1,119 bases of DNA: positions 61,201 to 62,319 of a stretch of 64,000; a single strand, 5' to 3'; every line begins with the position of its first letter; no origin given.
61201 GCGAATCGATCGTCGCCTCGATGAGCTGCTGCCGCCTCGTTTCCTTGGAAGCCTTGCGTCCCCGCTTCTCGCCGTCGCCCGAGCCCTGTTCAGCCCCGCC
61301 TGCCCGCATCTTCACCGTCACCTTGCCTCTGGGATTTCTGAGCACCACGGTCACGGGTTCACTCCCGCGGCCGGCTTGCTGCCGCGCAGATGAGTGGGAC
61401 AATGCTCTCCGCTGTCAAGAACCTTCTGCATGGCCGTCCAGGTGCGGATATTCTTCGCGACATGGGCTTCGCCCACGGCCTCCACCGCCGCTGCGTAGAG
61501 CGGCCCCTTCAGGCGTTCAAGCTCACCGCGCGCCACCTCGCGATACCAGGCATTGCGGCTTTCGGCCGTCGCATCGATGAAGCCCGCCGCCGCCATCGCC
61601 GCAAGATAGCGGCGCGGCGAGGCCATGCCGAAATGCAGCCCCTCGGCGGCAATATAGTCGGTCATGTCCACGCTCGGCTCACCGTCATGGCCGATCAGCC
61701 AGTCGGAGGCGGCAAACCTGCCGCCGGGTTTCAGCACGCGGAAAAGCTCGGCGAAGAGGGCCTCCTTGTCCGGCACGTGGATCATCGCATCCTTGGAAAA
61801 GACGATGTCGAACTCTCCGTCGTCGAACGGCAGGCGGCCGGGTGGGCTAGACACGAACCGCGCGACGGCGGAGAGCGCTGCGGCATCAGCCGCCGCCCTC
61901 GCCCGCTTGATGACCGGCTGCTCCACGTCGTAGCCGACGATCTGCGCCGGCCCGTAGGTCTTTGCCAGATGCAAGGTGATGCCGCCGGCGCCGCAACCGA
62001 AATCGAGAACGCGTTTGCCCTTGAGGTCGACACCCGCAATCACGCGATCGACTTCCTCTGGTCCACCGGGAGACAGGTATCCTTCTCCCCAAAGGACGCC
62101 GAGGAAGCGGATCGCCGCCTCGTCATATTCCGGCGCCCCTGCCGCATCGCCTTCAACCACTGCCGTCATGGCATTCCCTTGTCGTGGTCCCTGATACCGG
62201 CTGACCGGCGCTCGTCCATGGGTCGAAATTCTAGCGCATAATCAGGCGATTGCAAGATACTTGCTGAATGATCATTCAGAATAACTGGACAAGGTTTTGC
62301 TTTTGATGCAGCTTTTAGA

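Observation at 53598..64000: Candidate undescribed methylated-amine pathway island: Rieske oxygenase, omega-aminotransferase, polyamine-type ABC, PEAMT-like methyltransferase, paired PYROXD2-like flavoproteins and a BetI-like repressor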

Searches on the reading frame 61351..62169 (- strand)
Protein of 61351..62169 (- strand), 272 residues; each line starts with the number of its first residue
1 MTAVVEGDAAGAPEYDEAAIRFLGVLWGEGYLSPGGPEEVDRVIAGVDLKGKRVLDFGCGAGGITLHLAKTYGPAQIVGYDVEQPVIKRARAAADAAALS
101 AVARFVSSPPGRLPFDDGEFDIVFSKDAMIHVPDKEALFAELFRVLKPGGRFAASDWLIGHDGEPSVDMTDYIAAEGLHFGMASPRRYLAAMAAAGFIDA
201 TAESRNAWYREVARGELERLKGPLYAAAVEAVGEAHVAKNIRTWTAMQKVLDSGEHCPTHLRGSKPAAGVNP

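Call 9: search_protein_families(library=pfam, proteins=[window:61351-62169:-])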
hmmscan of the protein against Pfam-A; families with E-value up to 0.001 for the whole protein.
window:61351-62169:- (272 aa): 10 families
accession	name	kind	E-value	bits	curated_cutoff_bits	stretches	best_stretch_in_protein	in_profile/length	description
PF08241.18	Methyltransf_11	-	7.2e-23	81.5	21.2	1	55-153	1-94/95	Methyltransferase domain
PF13649.12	Methyltransf_25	-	4e-22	79.1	27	1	54-150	1-97/97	Methyltransferase domain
PF13847.12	Methyltransf_31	-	8.9e-22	77.8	27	1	50-156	3-111/145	Methyltransferase domain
PF13489.12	Methyltransf_23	-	7.2e-15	55.5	27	1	46-197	18-159/164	Methyltransferase domain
PF08242.18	Methyltransf_12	-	1.4e-14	55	30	1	55-152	1-98/98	Methyltransferase domain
PF01209.24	Ubie_methyltran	-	2.5e-14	53.6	20.1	1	48-153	45-150/233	ubiE/COQ5 methyltransferase family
PF05175.20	MTS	-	1.9e-07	31.4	23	1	50-125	31-104/170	Methyltransferase small domain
PF06325.19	PrmA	-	3.9e-06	27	22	1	46-155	157-259/296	Ribosomal protein L11 methyltransferase (PrmA)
PF02353.26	CMAS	-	2.7e-05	24.1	27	1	49-155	60-165/273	Mycolic acid cyclopropane synthetase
PF02390.23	Methyltransf_4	-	0.00062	19.7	24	0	53-100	4-51/173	Putative methyltransferase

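Call 10: search_protein_families(library=ncbifam, proteins=[window:61351-62169:-])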
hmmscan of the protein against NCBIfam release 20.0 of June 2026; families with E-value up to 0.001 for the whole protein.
window:61351-62169:- (272 aa): 51 families (the best 25 are shown)
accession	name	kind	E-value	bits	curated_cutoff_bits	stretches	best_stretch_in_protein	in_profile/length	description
NF041537.1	ArsM_AhpD_UU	exception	2e-22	79.5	510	1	49-205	75-230/345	arsenite methyltransferase/AhpD domain selenoprotein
NF045667.1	MTase_DVU1556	equivalog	1.6e-21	76.8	155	1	32-212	3-175/213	DVU_1556 family methyltransferase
NF041536.1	ArsM_DUF2284_UU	exception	1.1e-20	73.5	575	1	50-201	76-226/459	arsenite methyltransferase/DUF2284 domain selenoprotein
NF008823.0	PRK11873.1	subfamily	3.2e-20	72.8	263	1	50-216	77-242/272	arsenite methyltransferase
NF047649.1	MTase_UXPK_star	exception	3.8e-19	68.8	460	1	50-201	77-227/283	methyltransferase/UXPK-star double selenoprotein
NF045823.1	PthPhpthDimycoMt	equivalog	3.1e-18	65.9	300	1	42-156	58-168/256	phthiotriol/phenolphthiotriol dimycocerosates methyltransferase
NF040539.1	AST_met_ArsM_2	exception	1e-16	61.6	240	1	29-158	36-167/262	putative arsinothricin biosynthesis methyltransferase ArsM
NF041675.1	sarc_dimgly_tmase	equivalog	5.5e-16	59.3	550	1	53-206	69-219/278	sarcosine/dimethylglycine N-methyltransferase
NF045825.1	FAmtase_mtf2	equivalog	5.8e-16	58.5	400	1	42-156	50-160/248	fatty-acid O-methyltransferase Mtf2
TIGR02021.1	BchM-ChlM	equivalog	2.9e-13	49.8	158.9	1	48-137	52-136/218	magnesium protoporphyrin IX methyltransferase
TIGR01934.1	MenG_MenH_UbiE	subfamily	3.7e-13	49.3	158.35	1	50-154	39-141/223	ubiquinone/menaquinone biosynthesis methyltransferase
TIGR02072.1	BioC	equivalog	3.7e-12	46.6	184.95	1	50-156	34-134/244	malonyl-ACP O-methyltransferase BioC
NF043040.1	corrin_prot_MT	hypoth_equivalog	4.1e-12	46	180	1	41-156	32-149/216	corrinoid protein-associated methyltransferase CpaM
NF001242.0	PRK00216.1-3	equivalog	8e-12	45.1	351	1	51-153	71-174/258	bifunctional demethylmenaquinone methyltransferase/2-methoxy-6-polyprenyl-1,4-benzoquinol methylase UbiE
NF001240.0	PRK00216.1-1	equivalog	9e-12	44.6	378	1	50-152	63-166/251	bifunctional demethylmenaquinone methyltransferase/2-methoxy-6-polyprenyl-1,4-benzoquinol methylase UbiE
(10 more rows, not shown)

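Call 12: find_related_loci(query=window:61351-62169:-, collection=genome_contigs, flank=10000)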
Query window:61351-62169:- (272 aa) in genome_contigs; peptide patterns used: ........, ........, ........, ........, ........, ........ (x = any residue, [..] = any of these).
228 stretches matched a pattern; 77 encode a relative of the query (tblastn E <= 1e-3); 76 distinct loci.
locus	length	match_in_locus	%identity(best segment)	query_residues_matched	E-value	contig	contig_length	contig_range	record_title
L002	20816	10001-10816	82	1-272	2e-149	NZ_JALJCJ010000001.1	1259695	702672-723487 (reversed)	Shinella curvata strain C3 NODE_1_length_1259695_cov_309.371536, whole genome shotgun sequence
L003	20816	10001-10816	82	1-272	8e-149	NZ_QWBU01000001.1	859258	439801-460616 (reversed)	Shinella sp. WSJ-2 contig1, whole genome shotgun sequence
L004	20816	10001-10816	82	1-272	9e-149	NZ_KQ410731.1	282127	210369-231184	Shinella sp. SUS2 scf_44948_9, whole genome shotgun sequence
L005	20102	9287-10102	81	1-272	2e-148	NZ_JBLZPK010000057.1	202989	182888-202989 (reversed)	Shinella sp. M27 S18_57, whole genome shotgun sequence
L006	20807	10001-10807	83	1-269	6e-148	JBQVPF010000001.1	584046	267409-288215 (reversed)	MAG: Shinella sp. isolate NL0208PS_1 k141_141197_length_584046_cov_14.8571, whole genome shotgun sequence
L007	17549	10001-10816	81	1-272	3e-147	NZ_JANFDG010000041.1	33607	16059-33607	Shinella pollutisoli strain KCTC 52677 Scaffold41, whole genome shotgun sequence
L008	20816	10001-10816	83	1-272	7e-142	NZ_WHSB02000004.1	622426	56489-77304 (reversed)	Shinella lacus strain CPCC 100929 NODE_4, whole genome shotgun sequence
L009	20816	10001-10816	85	1-272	2e-141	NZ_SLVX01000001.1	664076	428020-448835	Shinella granuli strain DSM 18401 Ga0310514_101, whole genome shotgun sequence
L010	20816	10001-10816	84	1-272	1e-140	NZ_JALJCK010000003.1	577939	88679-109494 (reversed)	Shinella yambaruensis strain DSM 18801 NODE_3_length_577939_cov_205.966973, whole genome shotgun sequence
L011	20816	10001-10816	83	1-272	3e-139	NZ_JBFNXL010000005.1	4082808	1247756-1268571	Shinella sp. S4-D37 000000F, whole genome shotgun sequence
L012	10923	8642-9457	82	1-272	4e-139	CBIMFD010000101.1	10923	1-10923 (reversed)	MAG TPA_asm: uncultured Shinella sp. isolate SRR16817032_binner23_Refined_12 genome assembly, contig: ERZ27393366.1520,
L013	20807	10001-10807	83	1-269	1e-136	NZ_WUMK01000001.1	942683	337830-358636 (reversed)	Shinella kummerowiae strain CCBAU 25048 1, whole genome shotgun sequence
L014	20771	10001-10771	78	13-269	5e-136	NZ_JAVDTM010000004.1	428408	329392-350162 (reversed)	Mycoplana sp. BE70 Ga0454504_04, whole genome shotgun sequence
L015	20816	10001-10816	81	1-272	5e-135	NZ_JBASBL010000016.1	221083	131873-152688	MAG: Shinella sp. isolate MFD12221_ilm_asm_bin12 k127_28401, whole genome shotgun sequence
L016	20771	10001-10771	79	13-269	7e-133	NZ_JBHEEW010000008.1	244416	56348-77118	Mycoplana ramosa strain DSM 7292 NODE_8_length_244416_cov_55.875431, whole genome shotgun sequence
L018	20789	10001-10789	71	9-271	8e-129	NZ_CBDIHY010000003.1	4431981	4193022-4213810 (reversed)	MAG: Pararhizobium sp. isolate 96438dff-7fe1-42bd-91c1-dbcce6d38b4d chromosome_3, whole genome shotgun sequence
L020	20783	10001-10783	72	9-269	6e-125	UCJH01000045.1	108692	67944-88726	Rhizobiales bacterium isolate AFS086343 genome assembly, contig: contig_45, whole genome shotgun sequence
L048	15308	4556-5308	40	14-266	1e-56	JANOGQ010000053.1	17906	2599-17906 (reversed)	MAG: Lysobacterales bacterium isolate SOY_64_metabat_135 SOY_64_k141_1578776, whole genome shotgun sequence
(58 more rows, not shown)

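Call 16: search_solved_structures(query=window:61351-62169:-, max_evalue=0.00001)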
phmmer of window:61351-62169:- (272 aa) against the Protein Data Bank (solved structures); distinct sequences matched with E-value up to 0.00001: 43.
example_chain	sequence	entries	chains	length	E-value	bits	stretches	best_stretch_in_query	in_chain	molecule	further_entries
5wp5_A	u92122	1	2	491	1.1e-35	126.7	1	20-222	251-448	Phosphomethylethanolamine N-methyltransferase 2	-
5wp4_A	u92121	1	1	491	4.2e-33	118.2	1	20-221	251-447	Phosphoethanolamine N-methyltransferase 1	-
8zc8_A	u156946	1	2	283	1.1e-18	71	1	51-158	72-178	MitM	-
21zq_A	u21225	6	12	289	1.2e-18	70.9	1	51-158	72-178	MitM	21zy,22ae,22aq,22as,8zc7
3bus_A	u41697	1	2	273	3.9e-18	69.2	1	40-161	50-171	Methyltransferase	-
4krh_A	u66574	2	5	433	5.5e-17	65.4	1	13-221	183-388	Phosphoethanolamine N-methyltransferase 2 | Phospholethanolamine N-methyltransferase 2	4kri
4ine_A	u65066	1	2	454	8.1e-17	64.9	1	14-219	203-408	Protein PMT-2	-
6uv6_A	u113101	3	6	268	7.7e-15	58.4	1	40-210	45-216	D-glucose O-methyltransferase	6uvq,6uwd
6uak_A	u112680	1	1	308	1.6e-14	57.3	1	52-153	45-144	SAM dependent methyltransferase LahSB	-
3uj6_A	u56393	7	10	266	5.4e-14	55.6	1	14-208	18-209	Phosphoethanolamine N-methyltransferase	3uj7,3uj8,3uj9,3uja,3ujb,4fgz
3ujd_A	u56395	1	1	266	1.2e-13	54.4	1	16-208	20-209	Phosphoethanolamine N-methyltransferase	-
3ujc_A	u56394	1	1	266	6.6e-13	52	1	14-208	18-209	Phosphoethanolamine N-methyltransferase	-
4r6w_A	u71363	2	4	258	6.7e-13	52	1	14-208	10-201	Phosphoethanolamine N-methyltransferase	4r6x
4mwz_A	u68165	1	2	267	7.8e-13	51.8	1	14-159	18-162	Phosphoethanolamine N-methyltransferase, putative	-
4iv0_A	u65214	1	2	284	9.2e-13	51.5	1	14-159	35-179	Phosphoethanolamine N-methyltransferase, putative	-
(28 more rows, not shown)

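Call 34: search_solved_structures(query=window:61351-62169:-, max_evalue=1e-30, show_alignments=2)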
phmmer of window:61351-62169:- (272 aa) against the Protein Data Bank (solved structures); distinct sequences matched with E-value up to 1e-30: 2.
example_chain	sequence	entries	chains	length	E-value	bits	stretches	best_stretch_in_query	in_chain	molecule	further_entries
5wp5_A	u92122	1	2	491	1.1e-35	126.7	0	20-222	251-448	Phosphomethylethanolamine N-methyltransferase 2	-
5wp4_A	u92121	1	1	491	4.2e-33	118.2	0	20-221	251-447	Phosphoethanolamine N-methyltransferase 1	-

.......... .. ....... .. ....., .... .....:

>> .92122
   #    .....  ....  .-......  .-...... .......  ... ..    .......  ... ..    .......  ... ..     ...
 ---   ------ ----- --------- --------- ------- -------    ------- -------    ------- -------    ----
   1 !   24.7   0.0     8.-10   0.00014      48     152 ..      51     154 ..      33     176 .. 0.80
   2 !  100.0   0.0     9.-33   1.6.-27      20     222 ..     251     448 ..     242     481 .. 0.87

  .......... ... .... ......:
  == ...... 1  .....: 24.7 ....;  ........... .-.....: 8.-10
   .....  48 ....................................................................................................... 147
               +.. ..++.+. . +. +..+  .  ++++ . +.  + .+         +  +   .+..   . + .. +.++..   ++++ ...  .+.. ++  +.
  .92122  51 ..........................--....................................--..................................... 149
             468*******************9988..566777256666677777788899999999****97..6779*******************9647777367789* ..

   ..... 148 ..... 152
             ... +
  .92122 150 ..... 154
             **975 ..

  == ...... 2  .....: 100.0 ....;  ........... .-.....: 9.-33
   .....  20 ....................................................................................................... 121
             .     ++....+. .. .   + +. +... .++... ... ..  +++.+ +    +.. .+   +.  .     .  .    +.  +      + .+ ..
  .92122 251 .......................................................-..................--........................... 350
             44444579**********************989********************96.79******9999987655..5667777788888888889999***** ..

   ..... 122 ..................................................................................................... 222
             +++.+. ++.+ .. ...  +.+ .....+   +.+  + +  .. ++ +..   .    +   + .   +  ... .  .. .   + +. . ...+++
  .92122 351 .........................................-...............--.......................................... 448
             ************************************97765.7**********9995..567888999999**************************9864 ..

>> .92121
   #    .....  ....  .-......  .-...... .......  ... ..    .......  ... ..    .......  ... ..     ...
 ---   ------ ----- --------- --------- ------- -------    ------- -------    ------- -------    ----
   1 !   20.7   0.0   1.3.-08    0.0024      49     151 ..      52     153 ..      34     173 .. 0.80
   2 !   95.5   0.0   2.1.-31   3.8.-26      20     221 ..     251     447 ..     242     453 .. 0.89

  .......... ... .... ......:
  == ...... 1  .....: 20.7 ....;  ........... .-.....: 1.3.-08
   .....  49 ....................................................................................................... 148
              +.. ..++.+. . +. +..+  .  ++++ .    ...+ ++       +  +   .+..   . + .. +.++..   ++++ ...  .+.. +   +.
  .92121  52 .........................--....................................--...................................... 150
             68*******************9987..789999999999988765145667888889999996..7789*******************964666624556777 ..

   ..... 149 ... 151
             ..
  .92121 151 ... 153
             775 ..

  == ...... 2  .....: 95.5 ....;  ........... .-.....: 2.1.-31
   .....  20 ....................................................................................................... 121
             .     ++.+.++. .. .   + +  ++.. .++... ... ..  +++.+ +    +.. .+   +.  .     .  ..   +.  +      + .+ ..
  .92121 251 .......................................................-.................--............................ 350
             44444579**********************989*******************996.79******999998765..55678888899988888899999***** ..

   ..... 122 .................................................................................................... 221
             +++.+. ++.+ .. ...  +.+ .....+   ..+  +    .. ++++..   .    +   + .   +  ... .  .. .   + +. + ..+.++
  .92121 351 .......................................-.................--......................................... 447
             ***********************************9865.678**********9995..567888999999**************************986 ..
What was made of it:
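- On Phosphoethanolamine N-methyltransferase (PEAMT/PMT): The motif is YIAAEGL, with Glu and Leu (call 34). The aligned column is Leu, with Phe next to it (call 34).
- Closest known: Phosphoethanolamine N-methyltransferases. Same: SAM motifs and the catalytic His are kept (calls 16, 34).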

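Call 36: search_dna_similar(query=window:61351-62169:-, collection=plasmids, mode=protein, max_rows=25, max_evalue=1e-20)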
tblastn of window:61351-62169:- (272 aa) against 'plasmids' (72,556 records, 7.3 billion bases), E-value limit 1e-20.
Records with a match: 4; places in all: 4; records where one place covers at least 80% of the query: 4.
Best place of each record, by identity: 80-90% 1; 60-80% 1; <60% 2.
By first word of the organism name: Shinella 1; Ensifer 1; Fuscovulum 1; Mesorhizobium 1.
By predicted mobility (MOB-suite, as given by PLSDB): non-mobilizable 2; conjugative 1; mobilizable 1.
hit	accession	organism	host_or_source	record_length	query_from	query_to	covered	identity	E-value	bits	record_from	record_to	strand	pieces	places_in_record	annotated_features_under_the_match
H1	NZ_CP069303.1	Shinella sp. PSBB067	monoisolate,Minnesota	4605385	1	272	100%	81.3%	3e-126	402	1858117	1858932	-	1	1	none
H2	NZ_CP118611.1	Ensifer adhaerens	Pure isolate,Rhizosphere of Cyperus ...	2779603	5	266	96%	69.8%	9e-105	340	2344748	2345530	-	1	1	none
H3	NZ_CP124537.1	Fuscovulum ytuae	pure culture,sediment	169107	14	271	95%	57.0%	2e-75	256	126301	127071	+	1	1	methyltransferase domain-containing protein | ilvD: dihydroxy-acid dehydratase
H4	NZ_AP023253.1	Mesorhizobium sp. 131-2-5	Lotus japonicus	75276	25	265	89%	40.7%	4e-46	172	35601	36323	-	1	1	methyltransferase domain-containing protein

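Call 37: get_annotated_region(hit=H3, flank=14000)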
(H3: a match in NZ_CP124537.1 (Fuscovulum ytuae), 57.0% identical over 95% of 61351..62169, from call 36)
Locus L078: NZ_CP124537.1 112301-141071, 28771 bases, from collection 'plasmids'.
description: Fuscovulum ytuae strain YMD61 plasmid unnamed2, complete sequence
organism: Fuscovulum ytuae (NCBI taxid 3042299)
taxonomy: Bacteria; Pseudomonadota; Alphaproteobacteria; Rhodobacterales; Paracoccaceae; Fuscovulum; Fuscovulum ytuae
host: -; source: pure culture,sediment; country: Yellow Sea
typing (MOB-suite, as given by PLSDB): non-mobilizable
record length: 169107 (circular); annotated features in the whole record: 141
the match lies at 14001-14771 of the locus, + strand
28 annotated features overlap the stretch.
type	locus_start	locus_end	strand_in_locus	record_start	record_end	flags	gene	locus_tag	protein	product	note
CDS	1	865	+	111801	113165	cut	-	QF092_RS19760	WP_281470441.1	aminotransferase class III-fold pyridoxal phosphate-dependent enzyme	-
CDS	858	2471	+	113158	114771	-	-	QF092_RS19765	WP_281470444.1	NAD(P)/FAD-dependent oxidoreductase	-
CDS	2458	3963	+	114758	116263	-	-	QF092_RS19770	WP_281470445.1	NAD(P)/FAD-dependent oxidoreductase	-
CDS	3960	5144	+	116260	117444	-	-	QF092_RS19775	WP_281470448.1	aminomethyltransferase family protein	-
CDS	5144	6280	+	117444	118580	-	-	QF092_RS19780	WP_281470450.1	aromatic ring-hydroxylating dioxygenase subunit alpha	-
CDS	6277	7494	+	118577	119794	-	-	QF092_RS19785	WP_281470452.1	aromatic ring-hydroxylating dioxygenase subunit alpha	-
CDS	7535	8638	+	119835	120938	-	-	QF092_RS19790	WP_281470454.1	polyamine ABC transporter substrate-binding protein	-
CDS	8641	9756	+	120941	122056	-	-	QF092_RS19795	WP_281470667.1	ABC transporter ATP-binding protein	-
CDS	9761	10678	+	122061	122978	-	-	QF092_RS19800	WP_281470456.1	ABC transporter permease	GO:0055085 - transmembrane transport [Evidence IEA]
CDS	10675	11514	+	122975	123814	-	-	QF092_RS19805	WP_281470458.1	ABC transporter permease subunit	GO:0055085 - transmembrane transport [Evidence IEA]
CDS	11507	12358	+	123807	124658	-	-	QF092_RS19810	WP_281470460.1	dimethylsulfonioproprionate lyase family protein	-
CDS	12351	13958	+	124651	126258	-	-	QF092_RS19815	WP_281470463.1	amidohydrolase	-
CDS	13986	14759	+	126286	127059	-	-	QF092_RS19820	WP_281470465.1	methyltransferase domain-containing protein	-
CDS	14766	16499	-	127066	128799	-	ilvD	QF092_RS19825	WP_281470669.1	dihydroxy-acid dehydratase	GO:0009097 - isoleucine biosynthetic process [Evidence IEA]; GO:0009099 - valine biosynthetic process [Evidence IEA]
CDS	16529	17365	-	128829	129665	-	-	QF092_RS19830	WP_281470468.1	DUF6671 family protein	-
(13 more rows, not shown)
